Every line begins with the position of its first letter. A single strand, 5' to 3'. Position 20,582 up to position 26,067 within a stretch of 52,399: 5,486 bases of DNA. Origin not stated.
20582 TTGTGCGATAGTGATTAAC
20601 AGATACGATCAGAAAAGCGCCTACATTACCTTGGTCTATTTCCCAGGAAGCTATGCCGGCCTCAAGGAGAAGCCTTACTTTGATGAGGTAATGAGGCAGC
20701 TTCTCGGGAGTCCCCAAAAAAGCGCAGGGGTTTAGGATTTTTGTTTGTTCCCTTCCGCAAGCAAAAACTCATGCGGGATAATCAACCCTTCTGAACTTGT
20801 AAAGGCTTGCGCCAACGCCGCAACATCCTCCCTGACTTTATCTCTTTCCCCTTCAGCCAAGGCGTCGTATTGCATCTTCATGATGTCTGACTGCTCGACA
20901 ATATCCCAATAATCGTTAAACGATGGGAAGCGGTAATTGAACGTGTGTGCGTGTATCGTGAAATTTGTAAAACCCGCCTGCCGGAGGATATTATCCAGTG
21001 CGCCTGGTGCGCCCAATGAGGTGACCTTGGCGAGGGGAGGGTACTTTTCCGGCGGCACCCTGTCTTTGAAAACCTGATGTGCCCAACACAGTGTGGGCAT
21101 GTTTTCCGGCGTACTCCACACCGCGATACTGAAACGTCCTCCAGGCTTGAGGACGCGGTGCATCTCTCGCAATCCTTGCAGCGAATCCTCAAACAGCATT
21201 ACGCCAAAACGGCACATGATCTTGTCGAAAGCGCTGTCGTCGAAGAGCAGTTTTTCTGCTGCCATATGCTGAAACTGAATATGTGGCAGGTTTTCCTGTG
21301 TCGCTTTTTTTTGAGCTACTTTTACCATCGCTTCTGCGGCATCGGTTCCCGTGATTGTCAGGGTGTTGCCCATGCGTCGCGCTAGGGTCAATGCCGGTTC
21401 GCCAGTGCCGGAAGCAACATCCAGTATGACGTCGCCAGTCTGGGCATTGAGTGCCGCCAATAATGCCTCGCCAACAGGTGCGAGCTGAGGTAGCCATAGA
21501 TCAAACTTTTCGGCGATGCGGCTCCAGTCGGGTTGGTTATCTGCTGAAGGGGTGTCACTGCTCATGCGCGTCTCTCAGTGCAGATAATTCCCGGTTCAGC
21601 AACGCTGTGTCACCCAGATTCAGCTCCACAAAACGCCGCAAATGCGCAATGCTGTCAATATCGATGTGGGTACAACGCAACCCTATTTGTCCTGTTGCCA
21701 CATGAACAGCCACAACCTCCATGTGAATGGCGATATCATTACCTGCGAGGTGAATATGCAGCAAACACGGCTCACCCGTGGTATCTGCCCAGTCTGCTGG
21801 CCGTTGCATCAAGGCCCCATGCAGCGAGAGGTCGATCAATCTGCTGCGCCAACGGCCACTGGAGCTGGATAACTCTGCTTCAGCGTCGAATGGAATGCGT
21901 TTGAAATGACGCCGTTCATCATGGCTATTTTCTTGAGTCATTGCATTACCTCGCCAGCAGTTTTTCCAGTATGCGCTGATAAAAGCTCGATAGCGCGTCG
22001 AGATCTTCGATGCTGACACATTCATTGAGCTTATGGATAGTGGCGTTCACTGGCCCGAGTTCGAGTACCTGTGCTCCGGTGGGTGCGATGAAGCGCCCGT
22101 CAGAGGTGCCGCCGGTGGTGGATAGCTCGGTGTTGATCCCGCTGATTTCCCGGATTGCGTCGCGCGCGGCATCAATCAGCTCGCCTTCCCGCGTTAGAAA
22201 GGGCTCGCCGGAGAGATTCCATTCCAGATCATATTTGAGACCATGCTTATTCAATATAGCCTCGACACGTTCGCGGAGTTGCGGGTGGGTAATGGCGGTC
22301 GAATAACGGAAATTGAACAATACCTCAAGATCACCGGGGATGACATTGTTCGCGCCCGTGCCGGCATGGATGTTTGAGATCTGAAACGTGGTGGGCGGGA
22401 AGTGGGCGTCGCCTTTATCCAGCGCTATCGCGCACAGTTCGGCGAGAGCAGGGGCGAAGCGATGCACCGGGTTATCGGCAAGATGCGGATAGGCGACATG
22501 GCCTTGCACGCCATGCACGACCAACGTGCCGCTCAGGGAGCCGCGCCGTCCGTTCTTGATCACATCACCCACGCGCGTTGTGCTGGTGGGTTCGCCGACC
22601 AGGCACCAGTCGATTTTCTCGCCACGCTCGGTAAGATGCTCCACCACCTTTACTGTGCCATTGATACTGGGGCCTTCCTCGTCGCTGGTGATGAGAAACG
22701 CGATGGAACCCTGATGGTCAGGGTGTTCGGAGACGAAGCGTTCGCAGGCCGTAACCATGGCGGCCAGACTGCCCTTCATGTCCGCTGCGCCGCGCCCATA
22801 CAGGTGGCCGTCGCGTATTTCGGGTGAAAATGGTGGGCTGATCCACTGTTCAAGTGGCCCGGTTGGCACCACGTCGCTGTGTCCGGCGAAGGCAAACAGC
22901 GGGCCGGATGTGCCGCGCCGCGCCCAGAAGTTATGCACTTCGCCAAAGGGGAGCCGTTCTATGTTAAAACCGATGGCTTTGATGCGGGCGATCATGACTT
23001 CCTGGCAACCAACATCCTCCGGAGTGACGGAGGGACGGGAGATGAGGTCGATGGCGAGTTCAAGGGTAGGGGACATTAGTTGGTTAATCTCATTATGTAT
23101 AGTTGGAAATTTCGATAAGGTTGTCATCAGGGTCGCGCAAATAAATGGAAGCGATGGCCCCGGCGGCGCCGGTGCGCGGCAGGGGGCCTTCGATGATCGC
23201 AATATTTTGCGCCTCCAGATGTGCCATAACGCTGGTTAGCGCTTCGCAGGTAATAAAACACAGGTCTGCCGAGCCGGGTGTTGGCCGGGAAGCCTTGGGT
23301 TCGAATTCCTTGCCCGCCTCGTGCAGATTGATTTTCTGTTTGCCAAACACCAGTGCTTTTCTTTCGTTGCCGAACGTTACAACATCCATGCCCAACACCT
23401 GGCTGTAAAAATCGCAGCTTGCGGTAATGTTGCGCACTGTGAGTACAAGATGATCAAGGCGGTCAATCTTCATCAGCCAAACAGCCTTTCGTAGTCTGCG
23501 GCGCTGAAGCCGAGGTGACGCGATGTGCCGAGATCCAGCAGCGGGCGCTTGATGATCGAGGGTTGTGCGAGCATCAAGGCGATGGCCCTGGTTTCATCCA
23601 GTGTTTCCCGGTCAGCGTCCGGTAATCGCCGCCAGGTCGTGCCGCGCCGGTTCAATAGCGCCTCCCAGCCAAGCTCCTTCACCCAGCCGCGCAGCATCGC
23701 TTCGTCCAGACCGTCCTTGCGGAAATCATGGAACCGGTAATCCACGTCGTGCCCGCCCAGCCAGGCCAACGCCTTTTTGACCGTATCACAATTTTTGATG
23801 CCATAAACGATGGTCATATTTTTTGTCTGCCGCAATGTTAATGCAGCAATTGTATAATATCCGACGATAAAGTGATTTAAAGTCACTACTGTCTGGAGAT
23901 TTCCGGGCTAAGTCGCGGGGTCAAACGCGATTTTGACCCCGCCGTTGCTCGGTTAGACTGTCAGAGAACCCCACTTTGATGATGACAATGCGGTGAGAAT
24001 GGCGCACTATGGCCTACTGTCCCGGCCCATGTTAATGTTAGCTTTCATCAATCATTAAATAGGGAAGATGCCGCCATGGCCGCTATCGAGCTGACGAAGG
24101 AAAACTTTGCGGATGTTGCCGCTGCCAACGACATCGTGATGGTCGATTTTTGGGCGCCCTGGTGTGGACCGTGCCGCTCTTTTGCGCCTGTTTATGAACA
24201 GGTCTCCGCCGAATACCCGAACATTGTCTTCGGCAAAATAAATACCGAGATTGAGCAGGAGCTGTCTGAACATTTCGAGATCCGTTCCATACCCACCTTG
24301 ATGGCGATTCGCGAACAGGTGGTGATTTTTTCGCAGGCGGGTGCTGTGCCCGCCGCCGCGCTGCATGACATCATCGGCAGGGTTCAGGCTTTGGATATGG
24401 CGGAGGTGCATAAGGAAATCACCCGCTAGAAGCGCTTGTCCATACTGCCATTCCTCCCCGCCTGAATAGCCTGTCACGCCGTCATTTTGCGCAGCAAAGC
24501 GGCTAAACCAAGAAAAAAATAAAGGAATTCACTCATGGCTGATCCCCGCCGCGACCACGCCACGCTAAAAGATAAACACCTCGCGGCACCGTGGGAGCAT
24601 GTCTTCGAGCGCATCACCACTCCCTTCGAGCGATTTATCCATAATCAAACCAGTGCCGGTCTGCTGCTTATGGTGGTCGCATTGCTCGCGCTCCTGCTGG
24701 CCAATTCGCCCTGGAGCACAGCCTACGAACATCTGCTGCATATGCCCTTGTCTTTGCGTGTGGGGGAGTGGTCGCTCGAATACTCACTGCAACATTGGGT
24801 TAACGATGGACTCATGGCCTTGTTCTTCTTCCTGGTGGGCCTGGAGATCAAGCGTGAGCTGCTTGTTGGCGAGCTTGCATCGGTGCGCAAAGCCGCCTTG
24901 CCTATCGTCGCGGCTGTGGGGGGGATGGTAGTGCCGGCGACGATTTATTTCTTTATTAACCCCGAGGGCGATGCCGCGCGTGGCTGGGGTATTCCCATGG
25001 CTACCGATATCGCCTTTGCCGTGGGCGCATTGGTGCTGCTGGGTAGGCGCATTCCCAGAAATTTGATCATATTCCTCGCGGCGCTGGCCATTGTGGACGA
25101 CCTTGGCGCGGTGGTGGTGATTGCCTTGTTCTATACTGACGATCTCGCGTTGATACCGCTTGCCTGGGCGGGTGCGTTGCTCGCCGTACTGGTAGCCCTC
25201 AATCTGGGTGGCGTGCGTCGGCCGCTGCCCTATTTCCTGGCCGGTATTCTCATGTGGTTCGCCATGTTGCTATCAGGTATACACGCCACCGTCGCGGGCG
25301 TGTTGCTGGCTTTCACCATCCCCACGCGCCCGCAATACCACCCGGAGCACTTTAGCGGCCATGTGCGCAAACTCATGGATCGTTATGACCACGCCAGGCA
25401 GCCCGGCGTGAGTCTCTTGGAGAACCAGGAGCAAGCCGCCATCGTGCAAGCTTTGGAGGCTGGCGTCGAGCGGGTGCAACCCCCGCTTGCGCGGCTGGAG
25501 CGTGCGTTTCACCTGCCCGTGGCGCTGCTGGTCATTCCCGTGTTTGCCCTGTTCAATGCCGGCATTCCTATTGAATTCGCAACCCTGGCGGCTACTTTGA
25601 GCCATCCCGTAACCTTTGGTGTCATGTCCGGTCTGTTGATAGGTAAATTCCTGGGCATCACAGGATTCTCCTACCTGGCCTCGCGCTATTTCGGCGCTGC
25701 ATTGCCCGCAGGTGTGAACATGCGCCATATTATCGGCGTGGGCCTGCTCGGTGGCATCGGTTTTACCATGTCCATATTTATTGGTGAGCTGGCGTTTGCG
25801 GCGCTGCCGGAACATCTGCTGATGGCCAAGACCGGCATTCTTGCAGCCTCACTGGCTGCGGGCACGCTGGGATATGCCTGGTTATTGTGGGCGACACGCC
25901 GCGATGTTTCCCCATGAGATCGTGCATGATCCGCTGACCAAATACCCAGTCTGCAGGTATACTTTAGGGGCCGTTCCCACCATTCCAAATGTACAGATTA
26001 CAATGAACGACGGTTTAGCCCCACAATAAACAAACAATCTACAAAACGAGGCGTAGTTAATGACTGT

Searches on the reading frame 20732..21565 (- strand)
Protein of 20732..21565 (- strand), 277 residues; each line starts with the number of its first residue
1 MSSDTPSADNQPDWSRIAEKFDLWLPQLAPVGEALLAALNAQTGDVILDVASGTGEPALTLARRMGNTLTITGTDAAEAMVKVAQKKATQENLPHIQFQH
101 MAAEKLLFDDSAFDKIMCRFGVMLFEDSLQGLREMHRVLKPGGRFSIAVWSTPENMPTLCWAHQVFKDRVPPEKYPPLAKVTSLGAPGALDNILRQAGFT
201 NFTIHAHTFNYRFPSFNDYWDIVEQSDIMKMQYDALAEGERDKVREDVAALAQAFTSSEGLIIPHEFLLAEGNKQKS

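Call 33: search_protein_families(library=pfam, proteins=[window:20732-21565:-], max_evalue=0.00001)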
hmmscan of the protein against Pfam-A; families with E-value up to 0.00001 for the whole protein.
window:20732-21565:- (277 aa): 7 families
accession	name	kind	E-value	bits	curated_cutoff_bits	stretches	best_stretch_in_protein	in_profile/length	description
PF01209.24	Ubie_methyltran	-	5.1e-27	95.2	20.1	1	39-172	43-175/233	ubiE/COQ5 methyltransferase family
PF13649.12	Methyltransf_25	-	2.4e-22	79.9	27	1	47-143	1-97/97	Methyltransferase domain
PF08241.18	Methyltransf_11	-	4.4e-21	75.8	21.2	1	48-146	1-94/95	Methyltransferase domain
PF13847.12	Methyltransf_31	-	7.4e-20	71.6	27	1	44-157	4-119/145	Methyltransferase domain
PF08242.18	Methyltransf_12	-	2.7e-11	44.5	30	1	48-145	1-98/98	Methyltransferase domain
PF13489.12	Methyltransf_23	-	1.3e-09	38.4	27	1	39-201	18-161/164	Methyltransferase domain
PF24675.1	NpmA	-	5.8e-06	26.2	60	0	29-148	9-137/214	16S rRNA (adenine(1408)-N(1))-methyltransferase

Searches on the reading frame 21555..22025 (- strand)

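Call 33: search_protein_families(library=pfam, proteins=[window:21555-22025:-], max_evalue=0.00001)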
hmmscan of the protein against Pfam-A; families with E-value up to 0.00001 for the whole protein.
window:21555-22025:- (156 aa): 1 family
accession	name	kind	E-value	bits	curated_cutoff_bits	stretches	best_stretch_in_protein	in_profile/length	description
PF07238.19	PilZ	-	5.6e-16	59.2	22.5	1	37-134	1-101/102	PilZ domain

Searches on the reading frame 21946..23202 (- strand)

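Call 33: search_protein_families(library=pfam, proteins=[window:21946-23202:-], max_evalue=0.00001)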
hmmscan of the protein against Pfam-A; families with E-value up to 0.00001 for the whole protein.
window:21946-23202:- (418 aa): 2 families
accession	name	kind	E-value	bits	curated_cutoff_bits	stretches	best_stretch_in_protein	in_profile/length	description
PF01546.33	Peptidase_M20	-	1.1e-47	163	24.6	1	104-414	1-206/206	Peptidase family M20/M25/M40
PF07687.19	M20_dimer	-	1.7e-26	92.7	21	1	217-324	1-106/107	Peptidase dimerisation domain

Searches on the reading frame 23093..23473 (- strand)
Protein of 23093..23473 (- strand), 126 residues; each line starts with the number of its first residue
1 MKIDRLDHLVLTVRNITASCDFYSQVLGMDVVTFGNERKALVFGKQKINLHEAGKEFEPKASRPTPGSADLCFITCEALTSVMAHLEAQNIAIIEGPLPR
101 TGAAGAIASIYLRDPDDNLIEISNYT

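Call 34: search_protein_families(library=pfam, proteins=[window:23093-23473:-], max_evalue=0.00001)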
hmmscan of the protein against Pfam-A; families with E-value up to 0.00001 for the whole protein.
window:23093-23473:- (126 aa): 1 family
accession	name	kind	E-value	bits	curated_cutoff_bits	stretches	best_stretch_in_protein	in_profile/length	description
PF00903.31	Glyoxalase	-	2.7e-12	47.6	20.6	1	5-122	1-121/121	Glyoxalase/Bleomycin resistance protein/Dioxygenase superfamily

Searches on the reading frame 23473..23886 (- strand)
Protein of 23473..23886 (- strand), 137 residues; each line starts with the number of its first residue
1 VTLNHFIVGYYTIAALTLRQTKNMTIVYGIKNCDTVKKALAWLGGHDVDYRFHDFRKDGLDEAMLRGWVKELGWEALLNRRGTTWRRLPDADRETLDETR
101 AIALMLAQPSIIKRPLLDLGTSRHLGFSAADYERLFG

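Call 34: search_protein_families(library=pfam, proteins=[window:23473-23886:-], max_evalue=0.00001)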
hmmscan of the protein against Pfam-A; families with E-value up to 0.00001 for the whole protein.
window:23473-23886:- (137 aa): 1 family
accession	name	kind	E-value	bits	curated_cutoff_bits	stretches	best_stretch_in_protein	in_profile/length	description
PF03960.21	ArsC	-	2.2e-21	76.4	24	1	28-134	1-78/79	ArsC family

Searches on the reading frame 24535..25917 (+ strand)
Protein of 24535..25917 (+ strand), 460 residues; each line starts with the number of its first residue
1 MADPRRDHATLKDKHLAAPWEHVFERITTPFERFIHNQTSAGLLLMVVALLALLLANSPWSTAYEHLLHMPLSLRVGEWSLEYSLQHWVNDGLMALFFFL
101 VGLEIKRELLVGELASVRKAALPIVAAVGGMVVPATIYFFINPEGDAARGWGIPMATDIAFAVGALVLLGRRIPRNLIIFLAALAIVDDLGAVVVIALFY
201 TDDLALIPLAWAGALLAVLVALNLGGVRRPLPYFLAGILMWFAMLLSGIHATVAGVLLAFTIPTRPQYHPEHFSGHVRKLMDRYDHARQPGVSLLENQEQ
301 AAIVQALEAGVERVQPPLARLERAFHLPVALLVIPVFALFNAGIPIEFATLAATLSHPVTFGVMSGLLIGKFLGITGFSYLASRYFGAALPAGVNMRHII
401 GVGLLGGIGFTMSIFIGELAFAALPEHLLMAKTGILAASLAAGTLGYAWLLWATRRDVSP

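Call 34: search_protein_families(library=pfam, proteins=[window:24535-25917:+], max_evalue=0.00001)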
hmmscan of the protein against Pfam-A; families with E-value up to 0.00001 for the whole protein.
window:24535-25917:+ (460 aa): 1 family
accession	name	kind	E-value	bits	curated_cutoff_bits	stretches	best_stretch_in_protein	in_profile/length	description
PF06965.17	Na_H_antiport_1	-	2.1e-147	491.3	23.5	1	33-450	2-374/374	Na+/H+ antiporter 1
